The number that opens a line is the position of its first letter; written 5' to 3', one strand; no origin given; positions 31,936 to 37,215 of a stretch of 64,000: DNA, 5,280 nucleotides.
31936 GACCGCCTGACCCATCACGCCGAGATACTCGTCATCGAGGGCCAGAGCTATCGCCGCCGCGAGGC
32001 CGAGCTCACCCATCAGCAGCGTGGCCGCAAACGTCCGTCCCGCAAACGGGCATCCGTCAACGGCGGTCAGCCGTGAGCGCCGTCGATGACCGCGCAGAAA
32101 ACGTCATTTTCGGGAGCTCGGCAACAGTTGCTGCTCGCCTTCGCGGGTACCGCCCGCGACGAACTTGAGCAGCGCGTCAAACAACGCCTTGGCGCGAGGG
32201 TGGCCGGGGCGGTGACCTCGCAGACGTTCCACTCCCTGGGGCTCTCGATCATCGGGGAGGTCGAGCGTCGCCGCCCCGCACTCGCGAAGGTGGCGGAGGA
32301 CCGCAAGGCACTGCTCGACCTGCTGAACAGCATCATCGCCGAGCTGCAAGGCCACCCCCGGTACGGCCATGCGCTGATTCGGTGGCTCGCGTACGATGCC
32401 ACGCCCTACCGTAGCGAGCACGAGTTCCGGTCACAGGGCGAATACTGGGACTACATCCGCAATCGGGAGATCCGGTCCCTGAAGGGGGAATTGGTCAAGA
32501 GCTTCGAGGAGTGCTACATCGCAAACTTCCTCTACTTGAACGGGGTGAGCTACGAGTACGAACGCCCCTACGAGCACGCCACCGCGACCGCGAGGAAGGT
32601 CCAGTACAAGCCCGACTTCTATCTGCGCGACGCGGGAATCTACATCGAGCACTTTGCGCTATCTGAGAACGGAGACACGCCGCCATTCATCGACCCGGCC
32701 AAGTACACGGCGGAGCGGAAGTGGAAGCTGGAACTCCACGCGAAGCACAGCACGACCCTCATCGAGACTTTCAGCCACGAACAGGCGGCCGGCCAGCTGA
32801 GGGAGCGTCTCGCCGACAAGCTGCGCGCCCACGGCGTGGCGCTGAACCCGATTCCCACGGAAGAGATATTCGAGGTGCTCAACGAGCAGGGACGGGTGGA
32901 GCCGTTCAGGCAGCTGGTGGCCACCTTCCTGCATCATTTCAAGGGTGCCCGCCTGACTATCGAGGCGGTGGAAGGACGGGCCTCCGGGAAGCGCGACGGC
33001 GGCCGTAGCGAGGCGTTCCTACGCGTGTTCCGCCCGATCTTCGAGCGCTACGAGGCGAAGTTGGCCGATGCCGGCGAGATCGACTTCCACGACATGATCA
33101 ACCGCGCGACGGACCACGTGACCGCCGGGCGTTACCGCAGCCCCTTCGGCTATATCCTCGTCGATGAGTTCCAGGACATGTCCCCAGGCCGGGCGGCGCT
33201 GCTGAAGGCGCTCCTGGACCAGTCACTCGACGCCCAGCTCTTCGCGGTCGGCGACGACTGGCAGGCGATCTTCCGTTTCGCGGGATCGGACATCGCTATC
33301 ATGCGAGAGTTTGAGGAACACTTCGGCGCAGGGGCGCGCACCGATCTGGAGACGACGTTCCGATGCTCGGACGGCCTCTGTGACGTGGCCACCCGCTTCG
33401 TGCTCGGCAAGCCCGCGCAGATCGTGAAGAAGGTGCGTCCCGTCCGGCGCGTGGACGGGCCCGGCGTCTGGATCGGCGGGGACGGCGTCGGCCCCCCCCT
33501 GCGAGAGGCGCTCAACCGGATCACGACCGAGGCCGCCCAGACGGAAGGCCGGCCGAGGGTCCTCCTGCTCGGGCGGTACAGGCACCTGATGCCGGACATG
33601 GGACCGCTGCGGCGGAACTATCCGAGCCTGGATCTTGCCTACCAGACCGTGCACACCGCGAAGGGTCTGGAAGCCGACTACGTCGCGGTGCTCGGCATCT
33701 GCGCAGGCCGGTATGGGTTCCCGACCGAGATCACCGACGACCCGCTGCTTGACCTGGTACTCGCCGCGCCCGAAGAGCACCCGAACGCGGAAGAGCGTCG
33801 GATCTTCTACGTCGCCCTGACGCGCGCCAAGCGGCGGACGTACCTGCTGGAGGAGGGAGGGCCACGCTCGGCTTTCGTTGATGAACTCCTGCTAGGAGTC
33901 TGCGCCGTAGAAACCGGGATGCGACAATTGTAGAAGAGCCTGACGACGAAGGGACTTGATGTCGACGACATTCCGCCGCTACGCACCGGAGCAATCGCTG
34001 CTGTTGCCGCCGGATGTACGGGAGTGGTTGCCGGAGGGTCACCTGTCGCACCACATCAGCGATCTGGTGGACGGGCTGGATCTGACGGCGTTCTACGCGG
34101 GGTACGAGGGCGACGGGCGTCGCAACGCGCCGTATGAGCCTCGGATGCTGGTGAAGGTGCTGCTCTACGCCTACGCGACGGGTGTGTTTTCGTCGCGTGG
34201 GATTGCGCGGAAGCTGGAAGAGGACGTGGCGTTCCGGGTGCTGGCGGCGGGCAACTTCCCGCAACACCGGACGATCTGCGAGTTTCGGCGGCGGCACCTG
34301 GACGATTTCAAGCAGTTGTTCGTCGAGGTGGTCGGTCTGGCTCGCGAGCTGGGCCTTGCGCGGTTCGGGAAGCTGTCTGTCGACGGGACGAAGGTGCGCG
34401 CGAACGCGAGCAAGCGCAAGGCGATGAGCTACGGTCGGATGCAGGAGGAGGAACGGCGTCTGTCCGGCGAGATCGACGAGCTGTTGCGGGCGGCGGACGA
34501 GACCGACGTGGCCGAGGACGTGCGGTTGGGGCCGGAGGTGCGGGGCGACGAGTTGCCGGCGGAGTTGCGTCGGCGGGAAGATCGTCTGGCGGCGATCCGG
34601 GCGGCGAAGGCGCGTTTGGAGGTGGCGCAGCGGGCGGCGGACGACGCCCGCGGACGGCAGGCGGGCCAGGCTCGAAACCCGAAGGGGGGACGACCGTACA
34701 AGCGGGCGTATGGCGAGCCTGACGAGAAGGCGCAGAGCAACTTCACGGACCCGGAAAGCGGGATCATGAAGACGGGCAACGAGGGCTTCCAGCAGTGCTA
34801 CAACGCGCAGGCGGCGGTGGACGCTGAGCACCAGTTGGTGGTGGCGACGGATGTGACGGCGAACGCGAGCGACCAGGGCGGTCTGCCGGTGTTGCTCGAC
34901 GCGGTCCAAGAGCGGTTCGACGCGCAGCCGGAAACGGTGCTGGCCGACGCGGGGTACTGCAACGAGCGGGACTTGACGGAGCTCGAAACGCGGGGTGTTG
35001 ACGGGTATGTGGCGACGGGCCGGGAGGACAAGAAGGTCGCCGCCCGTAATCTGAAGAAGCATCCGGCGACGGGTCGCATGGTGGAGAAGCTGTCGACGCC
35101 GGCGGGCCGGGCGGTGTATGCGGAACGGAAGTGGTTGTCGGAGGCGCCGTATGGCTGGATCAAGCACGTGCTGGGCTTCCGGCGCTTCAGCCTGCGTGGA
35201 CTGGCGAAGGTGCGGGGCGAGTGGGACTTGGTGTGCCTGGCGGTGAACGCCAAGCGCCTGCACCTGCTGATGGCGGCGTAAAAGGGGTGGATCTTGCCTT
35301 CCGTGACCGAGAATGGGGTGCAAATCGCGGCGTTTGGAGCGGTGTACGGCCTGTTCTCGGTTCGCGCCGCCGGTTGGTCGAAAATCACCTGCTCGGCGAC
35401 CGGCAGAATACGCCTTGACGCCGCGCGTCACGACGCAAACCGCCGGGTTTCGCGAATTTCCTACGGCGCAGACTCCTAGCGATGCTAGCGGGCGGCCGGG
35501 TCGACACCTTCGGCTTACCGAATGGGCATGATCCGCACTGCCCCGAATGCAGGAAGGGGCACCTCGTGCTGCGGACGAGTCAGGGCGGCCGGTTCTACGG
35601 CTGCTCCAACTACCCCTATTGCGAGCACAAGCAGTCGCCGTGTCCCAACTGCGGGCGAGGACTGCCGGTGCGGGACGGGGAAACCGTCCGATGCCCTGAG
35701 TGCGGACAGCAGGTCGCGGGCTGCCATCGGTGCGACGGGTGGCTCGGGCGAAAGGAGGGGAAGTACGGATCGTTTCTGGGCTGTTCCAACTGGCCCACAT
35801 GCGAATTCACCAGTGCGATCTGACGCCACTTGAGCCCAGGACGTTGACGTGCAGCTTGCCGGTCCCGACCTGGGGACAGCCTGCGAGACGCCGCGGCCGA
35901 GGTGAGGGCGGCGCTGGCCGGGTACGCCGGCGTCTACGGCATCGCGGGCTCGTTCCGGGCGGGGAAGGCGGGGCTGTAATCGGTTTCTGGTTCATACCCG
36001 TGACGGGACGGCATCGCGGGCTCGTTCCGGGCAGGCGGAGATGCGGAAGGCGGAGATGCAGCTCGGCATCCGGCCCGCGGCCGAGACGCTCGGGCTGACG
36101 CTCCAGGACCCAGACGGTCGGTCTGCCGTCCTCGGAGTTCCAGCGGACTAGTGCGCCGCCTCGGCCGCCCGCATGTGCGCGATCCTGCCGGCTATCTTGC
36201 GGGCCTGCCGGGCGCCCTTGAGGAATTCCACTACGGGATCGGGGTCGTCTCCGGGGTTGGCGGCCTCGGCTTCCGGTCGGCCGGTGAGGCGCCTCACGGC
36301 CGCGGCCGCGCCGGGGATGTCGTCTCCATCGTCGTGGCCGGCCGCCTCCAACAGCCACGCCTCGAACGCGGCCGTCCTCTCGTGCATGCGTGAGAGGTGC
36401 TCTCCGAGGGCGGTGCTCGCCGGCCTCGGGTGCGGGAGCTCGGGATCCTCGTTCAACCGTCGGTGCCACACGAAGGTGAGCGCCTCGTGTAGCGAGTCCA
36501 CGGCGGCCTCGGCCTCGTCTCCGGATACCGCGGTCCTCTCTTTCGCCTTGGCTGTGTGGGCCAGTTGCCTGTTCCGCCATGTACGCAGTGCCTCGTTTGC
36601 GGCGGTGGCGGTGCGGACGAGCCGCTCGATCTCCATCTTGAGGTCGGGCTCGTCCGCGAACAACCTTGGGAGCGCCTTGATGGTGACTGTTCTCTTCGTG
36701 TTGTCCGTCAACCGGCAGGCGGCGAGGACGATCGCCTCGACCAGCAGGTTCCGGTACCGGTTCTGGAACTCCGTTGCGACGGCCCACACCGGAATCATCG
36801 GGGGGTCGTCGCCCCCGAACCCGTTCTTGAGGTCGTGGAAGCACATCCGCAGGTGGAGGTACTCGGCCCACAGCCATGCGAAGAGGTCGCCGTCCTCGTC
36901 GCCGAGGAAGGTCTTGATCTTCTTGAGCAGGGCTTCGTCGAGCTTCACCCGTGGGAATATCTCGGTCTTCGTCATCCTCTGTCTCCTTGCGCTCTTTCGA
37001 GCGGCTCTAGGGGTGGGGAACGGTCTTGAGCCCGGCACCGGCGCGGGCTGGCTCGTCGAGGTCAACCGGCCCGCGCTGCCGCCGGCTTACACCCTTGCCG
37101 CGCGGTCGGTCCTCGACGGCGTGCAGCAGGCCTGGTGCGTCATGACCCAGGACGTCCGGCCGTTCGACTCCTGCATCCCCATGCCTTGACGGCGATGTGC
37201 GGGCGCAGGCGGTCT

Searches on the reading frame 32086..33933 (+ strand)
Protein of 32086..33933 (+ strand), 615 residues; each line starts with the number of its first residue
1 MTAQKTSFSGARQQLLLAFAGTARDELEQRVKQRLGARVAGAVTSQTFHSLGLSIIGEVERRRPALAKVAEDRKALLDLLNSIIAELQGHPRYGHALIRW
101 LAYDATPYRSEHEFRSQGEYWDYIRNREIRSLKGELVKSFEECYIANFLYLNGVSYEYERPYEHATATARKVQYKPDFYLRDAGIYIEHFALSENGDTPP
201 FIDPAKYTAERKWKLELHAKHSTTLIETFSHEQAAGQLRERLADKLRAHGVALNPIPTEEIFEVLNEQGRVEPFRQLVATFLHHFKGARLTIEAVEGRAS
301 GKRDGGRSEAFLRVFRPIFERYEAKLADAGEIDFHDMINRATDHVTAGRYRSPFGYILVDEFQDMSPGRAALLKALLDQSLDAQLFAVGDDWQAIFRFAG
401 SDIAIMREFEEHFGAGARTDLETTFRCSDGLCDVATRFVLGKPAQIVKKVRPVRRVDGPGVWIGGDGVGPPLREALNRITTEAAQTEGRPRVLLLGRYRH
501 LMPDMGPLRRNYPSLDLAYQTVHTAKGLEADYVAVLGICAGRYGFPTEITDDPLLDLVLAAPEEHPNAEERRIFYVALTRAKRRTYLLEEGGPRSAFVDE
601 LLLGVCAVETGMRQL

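Call 42: search_protein_families(library=pfam, proteins=[window:32086-33933:+], max_evalue=0.001)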
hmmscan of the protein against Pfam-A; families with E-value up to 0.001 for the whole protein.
window:32086-33933:+ (615 aa): 4 families
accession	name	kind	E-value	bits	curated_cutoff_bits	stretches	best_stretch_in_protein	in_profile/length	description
PF00580.27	UvrD-helicase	-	2.2e-25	90.3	23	1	276-413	136-270/271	UvrD/REP helicase N-terminal domain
PF13361.12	UvrD_C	-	2.7e-14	53.8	25.6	1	521-587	291-345/350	UvrD-like helicase C-terminal domain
PF13245.12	AAA_19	-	4.2e-08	33.9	25.1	1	12-398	42-133/134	AAA domain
PF13538.12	UvrD_C_2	-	1.2e-07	31.9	27.4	0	565-587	28-51/52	UvrD-like helicase C-terminal domain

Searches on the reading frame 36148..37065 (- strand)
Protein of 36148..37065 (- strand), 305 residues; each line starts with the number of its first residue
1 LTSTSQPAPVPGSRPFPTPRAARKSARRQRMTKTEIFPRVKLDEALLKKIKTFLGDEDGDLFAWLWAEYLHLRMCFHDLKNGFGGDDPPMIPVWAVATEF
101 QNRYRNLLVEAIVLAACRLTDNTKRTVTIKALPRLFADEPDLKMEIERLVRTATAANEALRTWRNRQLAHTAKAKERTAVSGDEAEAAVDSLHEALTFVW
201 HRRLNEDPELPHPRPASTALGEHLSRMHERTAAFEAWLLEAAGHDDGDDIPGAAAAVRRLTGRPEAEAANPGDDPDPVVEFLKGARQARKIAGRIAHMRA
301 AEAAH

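Call 43: search_protein_families(library=pfam, proteins=[window:36148-37065:-], max_evalue=0.001)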
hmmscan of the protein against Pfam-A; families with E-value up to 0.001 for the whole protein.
window:36148-37065:- (305 aa): 1 family
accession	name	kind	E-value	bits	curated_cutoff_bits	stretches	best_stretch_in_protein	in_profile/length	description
PF18734.6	HEPN_AbiU2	-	2.7e-10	40.5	26.8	1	102-201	43-170/193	AbiU2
